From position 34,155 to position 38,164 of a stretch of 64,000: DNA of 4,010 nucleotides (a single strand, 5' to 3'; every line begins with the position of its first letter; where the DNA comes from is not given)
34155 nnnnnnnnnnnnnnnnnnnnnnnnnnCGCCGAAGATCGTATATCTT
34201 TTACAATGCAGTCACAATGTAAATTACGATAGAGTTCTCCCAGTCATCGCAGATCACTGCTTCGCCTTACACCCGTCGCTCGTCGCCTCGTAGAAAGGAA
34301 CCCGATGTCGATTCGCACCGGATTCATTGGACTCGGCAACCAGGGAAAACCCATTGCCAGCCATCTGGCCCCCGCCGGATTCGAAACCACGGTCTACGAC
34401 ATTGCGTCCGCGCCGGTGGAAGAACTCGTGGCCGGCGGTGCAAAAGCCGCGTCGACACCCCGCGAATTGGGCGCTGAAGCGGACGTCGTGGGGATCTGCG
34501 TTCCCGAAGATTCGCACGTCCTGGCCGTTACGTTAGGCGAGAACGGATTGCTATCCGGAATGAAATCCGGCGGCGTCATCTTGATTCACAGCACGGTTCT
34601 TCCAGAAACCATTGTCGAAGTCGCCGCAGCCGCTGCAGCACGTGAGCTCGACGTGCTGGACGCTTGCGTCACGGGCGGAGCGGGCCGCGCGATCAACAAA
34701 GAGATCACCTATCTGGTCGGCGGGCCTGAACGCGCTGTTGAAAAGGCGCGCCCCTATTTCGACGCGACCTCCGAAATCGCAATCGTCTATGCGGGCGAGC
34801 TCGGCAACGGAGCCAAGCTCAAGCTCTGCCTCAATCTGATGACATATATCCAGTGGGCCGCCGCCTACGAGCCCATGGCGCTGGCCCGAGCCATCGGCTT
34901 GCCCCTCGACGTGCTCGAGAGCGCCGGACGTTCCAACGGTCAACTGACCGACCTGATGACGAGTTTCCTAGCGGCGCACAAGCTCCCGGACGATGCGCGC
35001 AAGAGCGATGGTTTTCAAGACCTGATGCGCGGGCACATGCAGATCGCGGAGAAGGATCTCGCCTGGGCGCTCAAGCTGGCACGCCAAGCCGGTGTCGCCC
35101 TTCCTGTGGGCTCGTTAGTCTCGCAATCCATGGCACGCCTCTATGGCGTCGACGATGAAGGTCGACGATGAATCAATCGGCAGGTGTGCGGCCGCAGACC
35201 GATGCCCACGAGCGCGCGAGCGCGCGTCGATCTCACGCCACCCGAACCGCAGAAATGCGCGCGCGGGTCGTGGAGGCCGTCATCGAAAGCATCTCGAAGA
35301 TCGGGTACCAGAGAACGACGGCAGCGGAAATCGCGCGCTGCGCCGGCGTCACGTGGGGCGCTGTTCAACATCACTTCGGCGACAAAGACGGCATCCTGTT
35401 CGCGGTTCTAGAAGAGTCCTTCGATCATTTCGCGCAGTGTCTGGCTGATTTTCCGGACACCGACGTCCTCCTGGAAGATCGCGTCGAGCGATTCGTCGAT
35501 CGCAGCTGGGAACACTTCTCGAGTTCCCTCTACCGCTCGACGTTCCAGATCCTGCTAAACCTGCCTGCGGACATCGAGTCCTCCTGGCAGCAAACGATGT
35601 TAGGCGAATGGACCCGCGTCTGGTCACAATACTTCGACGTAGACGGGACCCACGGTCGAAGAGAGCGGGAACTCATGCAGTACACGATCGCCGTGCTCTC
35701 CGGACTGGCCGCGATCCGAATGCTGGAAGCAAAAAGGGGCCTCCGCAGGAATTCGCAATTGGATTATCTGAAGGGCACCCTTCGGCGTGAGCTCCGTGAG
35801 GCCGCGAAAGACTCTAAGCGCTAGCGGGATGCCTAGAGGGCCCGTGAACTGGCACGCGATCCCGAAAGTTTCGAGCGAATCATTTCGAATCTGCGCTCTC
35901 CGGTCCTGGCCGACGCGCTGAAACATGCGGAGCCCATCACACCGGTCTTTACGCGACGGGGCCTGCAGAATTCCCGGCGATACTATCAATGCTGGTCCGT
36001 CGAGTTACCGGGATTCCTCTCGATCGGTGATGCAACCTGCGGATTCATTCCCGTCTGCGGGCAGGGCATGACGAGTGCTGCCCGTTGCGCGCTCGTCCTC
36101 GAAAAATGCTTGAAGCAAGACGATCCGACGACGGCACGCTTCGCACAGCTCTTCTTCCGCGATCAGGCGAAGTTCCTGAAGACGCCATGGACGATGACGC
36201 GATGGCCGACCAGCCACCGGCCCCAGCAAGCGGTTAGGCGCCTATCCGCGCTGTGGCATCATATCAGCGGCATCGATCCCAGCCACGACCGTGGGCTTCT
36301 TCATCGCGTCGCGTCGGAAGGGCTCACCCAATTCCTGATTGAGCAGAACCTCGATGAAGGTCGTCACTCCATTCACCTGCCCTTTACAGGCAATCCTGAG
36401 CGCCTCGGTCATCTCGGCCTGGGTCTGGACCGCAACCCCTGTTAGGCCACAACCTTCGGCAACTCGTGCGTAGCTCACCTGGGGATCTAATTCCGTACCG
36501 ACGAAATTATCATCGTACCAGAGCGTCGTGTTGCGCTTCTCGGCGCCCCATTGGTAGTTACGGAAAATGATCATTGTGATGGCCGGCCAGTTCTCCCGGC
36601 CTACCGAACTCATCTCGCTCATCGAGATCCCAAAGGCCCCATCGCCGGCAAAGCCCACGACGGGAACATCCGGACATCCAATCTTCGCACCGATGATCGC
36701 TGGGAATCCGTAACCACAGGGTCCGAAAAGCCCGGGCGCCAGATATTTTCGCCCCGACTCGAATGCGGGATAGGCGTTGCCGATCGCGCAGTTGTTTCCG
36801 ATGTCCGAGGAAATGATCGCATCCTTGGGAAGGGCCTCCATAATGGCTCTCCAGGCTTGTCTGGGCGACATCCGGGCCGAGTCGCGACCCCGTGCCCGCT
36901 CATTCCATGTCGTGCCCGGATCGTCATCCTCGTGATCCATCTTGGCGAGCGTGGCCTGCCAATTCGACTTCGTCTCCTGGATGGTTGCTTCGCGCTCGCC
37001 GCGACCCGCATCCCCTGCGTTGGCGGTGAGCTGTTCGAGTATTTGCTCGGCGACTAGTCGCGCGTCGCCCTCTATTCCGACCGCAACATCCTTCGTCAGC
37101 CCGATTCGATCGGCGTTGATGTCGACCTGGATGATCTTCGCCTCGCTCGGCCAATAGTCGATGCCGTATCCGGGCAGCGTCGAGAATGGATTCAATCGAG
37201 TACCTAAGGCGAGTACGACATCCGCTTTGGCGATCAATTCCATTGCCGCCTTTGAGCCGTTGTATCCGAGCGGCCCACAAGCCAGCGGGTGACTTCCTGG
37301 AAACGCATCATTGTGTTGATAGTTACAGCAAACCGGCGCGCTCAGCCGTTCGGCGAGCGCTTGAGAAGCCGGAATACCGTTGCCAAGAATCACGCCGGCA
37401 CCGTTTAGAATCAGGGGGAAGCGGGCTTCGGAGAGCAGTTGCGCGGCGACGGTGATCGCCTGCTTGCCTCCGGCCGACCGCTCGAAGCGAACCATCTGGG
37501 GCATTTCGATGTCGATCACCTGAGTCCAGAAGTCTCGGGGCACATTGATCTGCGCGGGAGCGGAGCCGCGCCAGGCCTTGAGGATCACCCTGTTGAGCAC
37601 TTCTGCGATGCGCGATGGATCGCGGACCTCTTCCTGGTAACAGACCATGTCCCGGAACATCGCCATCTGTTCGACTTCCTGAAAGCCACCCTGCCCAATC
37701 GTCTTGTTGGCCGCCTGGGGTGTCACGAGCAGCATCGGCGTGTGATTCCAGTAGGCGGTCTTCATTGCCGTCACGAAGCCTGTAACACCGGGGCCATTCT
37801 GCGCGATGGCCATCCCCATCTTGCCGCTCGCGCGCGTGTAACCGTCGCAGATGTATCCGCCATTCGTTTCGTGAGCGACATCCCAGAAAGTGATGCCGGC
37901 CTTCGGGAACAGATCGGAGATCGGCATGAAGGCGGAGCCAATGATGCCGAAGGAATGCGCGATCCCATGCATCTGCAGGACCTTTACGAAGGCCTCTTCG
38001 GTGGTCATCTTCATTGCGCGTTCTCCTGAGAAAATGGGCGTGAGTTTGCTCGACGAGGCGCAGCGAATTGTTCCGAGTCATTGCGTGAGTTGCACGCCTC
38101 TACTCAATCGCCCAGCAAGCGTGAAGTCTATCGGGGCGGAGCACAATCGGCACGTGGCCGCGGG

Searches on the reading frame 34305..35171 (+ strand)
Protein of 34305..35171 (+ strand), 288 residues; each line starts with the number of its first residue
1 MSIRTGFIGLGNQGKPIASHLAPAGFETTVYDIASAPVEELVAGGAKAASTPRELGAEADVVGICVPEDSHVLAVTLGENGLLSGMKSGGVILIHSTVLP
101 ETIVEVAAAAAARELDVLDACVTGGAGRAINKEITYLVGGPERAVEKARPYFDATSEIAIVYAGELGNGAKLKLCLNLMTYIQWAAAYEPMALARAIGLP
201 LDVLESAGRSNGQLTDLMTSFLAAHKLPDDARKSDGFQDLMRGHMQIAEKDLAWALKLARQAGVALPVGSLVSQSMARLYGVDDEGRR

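Call 25: search_protein_families(library=pfam, proteins=[window:34305-35171:+], max_evalue=0.001)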
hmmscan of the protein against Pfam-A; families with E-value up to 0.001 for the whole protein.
window:34305-35171:+ (288 aa): 5 families
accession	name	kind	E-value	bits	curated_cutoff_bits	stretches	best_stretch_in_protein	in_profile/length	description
PF03446.21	NAD_binding_2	-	1.8e-37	129.2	21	1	6-160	3-157/161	NAD binding domain of 6-phosphogluconate dehydrogenase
PF14833.11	NAD_binding_11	-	5.8e-10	39.9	30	1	167-279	1-105/122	NAD-binding of NADP-dependent 3-hydroxyisobutyrate dehydrogenase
PF02826.25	2-Hacid_dh_C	-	1.6e-05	24.8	25.1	1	4-71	38-104/178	D-isomer specific 2-hydroxyacid dehydrogenase, NAD binding domain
PF03807.23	F420_oxidored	-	0.00086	20.3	21.6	0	6-68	3-69/94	NADP oxidoreductase coenzyme F420-dependent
PF03721.20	UDPG_MGDP_dh_N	-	0.00096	19.2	27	0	5-44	3-42/187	UDP-glucose/GDP-mannose dehydrogenase family, NAD binding domain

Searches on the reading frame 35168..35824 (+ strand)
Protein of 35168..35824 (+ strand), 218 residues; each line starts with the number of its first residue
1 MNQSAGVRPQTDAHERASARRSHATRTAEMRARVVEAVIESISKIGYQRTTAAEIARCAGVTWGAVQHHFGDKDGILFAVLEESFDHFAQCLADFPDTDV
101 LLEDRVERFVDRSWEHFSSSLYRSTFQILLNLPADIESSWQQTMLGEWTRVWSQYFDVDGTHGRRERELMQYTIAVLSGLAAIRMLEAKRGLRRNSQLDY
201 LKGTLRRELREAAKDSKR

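Call 49: search_protein_families(library=pfam, proteins=[window:35168-35824:+], max_evalue=0.01)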
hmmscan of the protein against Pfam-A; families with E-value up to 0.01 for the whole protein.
window:35168-35824:+ (218 aa): 1 family
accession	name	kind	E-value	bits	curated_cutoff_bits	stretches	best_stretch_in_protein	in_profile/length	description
PF00440.29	TetR_N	-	2e-09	37.5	24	1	37-80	4-47/47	Bacterial regulatory proteins, tetR family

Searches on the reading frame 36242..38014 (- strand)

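Call 25: search_protein_families(library=pfam, proteins=[window:36242-38014:-], max_evalue=0.001)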
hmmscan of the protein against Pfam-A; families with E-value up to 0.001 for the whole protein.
window:36242-38014:- (590 aa): 3 families
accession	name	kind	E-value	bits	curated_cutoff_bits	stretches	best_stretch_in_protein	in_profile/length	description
PF00205.28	TPP_enzyme_M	-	4.2e-33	114.4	30.4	1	188-324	2-136/137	Thiamine pyrophosphate enzyme, central domain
PF02775.26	TPP_enzyme_C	-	3.7e-31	108.4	21.9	1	404-547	1-142/151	Thiamine pyrophosphate enzyme, C-terminal TPP binding domain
PF02776.23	TPP_enzyme_N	-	2.8e-27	95.3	26.8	1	3-119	1-119/119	Thiamine pyrophosphate enzyme, N-terminal TPP binding domain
